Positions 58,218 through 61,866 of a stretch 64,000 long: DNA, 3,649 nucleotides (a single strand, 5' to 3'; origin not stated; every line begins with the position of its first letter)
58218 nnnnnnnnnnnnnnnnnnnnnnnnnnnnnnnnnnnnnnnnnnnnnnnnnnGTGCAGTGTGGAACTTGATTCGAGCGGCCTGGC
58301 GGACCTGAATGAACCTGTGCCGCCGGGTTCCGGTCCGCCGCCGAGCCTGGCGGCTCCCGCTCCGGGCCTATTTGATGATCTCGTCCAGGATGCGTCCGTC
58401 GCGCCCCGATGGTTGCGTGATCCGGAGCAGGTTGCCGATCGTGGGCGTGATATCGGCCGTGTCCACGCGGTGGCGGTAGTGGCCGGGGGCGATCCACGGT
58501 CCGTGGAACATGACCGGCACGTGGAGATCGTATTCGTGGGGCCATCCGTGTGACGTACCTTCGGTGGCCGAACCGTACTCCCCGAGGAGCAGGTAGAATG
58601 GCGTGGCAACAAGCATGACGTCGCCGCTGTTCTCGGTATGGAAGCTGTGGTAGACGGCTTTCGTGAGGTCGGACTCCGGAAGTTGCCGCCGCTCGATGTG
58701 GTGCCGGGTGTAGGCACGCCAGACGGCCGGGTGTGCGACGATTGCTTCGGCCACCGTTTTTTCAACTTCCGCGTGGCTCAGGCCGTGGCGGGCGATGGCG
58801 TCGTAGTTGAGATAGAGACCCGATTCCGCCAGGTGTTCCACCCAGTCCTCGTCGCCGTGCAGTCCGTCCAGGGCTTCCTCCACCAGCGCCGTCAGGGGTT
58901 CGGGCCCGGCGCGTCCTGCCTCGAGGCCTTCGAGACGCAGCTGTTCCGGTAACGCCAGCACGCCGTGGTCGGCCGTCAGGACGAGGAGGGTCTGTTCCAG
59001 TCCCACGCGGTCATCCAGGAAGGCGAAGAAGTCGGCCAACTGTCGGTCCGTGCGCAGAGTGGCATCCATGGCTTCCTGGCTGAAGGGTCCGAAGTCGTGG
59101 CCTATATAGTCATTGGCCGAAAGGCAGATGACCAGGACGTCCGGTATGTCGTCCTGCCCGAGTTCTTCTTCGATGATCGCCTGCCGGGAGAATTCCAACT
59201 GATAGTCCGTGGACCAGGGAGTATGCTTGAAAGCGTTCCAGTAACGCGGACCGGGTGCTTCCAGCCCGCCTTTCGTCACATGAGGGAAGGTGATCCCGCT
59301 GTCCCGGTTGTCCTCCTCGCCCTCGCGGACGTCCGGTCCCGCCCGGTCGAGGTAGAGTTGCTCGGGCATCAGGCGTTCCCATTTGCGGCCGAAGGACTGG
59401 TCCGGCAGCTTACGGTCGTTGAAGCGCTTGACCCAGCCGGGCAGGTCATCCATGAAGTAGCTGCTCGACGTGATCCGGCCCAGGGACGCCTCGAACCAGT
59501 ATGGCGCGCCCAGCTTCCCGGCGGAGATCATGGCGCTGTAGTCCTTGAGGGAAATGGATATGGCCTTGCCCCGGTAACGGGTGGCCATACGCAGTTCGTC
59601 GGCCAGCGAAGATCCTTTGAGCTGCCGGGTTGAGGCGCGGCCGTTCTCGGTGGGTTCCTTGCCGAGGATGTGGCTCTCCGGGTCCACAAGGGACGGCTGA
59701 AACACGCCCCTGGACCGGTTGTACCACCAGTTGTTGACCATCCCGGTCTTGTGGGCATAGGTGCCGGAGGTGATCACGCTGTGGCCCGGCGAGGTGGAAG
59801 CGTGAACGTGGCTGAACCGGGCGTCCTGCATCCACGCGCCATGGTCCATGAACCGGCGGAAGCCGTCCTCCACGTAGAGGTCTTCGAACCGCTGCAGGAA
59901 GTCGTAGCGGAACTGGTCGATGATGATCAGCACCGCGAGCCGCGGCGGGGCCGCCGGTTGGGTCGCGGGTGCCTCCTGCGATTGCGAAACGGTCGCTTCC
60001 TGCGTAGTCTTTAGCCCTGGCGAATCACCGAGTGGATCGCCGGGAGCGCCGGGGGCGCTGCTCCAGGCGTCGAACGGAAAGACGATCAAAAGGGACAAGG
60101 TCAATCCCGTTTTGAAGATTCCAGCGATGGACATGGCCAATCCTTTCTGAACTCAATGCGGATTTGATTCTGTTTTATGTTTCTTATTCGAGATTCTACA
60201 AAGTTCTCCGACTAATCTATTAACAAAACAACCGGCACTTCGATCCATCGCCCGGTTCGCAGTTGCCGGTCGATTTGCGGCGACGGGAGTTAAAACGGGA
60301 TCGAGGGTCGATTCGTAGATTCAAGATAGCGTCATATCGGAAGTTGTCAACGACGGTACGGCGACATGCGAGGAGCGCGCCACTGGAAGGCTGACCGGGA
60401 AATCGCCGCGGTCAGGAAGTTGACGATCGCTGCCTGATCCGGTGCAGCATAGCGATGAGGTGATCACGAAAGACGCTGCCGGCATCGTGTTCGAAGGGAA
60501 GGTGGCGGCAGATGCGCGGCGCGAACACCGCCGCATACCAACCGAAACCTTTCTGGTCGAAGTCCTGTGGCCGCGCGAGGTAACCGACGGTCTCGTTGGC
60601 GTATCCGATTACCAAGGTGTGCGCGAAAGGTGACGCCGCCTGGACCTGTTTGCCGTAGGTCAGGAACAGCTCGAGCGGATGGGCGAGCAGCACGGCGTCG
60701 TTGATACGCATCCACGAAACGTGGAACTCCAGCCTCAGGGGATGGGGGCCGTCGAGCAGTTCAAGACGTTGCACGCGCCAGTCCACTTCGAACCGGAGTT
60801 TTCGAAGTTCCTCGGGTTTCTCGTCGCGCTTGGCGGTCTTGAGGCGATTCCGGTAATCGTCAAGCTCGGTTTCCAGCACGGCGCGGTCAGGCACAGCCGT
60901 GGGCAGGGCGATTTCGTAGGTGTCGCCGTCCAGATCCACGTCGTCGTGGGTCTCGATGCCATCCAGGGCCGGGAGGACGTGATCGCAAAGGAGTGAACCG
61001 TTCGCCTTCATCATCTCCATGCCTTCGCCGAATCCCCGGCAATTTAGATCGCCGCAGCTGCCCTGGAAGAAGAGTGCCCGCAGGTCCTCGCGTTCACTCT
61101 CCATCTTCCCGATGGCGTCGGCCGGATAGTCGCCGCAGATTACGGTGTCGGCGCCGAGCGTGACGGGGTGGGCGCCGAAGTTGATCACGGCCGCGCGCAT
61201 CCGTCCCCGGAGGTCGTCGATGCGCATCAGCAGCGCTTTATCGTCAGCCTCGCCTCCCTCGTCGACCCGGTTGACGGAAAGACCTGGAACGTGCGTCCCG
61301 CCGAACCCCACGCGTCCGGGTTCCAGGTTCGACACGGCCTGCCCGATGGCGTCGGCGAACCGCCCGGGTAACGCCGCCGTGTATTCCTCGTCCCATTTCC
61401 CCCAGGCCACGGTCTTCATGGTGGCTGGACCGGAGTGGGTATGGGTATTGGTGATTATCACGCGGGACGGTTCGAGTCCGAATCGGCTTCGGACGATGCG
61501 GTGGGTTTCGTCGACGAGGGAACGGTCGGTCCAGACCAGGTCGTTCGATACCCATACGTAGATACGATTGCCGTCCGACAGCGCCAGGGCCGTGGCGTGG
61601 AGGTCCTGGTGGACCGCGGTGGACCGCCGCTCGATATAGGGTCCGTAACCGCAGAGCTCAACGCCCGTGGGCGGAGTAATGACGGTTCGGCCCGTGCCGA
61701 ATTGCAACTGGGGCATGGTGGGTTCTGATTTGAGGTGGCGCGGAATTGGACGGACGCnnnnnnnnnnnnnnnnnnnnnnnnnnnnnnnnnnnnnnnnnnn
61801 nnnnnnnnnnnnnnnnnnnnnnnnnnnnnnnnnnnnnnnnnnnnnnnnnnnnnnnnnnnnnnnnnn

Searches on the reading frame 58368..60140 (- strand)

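Call 59: search_protein_families(library=pfam, proteins=[window:58368-60140:-], max_evalue=0.00001)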
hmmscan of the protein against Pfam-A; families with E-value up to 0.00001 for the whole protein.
window:58368-60140:- (590 aa): 2 families
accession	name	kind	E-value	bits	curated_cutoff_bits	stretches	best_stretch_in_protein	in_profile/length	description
PF01663.27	Phosphodiest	-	1e-31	111.2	23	1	70-533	2-341/342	Type I phosphodiesterase / nucleotide pyrophosphatase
PF00884.28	Sulfatase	-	3.5e-06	27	25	0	359-394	208-243/301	Sulfatase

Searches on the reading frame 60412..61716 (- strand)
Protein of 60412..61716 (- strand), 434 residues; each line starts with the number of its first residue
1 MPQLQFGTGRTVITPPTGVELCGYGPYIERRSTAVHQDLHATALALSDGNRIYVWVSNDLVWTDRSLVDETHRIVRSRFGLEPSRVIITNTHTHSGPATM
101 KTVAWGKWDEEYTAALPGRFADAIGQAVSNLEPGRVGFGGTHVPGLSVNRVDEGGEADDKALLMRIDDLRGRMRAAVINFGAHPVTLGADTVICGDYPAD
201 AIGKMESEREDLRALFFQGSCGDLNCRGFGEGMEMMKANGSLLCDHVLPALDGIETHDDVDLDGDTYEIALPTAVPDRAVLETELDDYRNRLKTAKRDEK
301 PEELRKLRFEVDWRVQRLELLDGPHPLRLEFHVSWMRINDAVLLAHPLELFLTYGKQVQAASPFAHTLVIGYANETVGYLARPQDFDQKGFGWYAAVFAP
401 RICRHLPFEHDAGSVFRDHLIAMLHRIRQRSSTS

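Call 59: search_protein_families(library=pfam, proteins=[window:60412-61716:-], max_evalue=0.00001)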
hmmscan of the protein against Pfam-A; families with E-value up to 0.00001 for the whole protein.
window:60412-61716:- (434 aa): 1 family
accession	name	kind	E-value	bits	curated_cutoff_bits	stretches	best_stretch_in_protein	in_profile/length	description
PF04734.18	Ceramidase_alk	-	4.5e-12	45.8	32.1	1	6-153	3-159/509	Neutral/alkaline non-lysosomal ceramidase, N-terminal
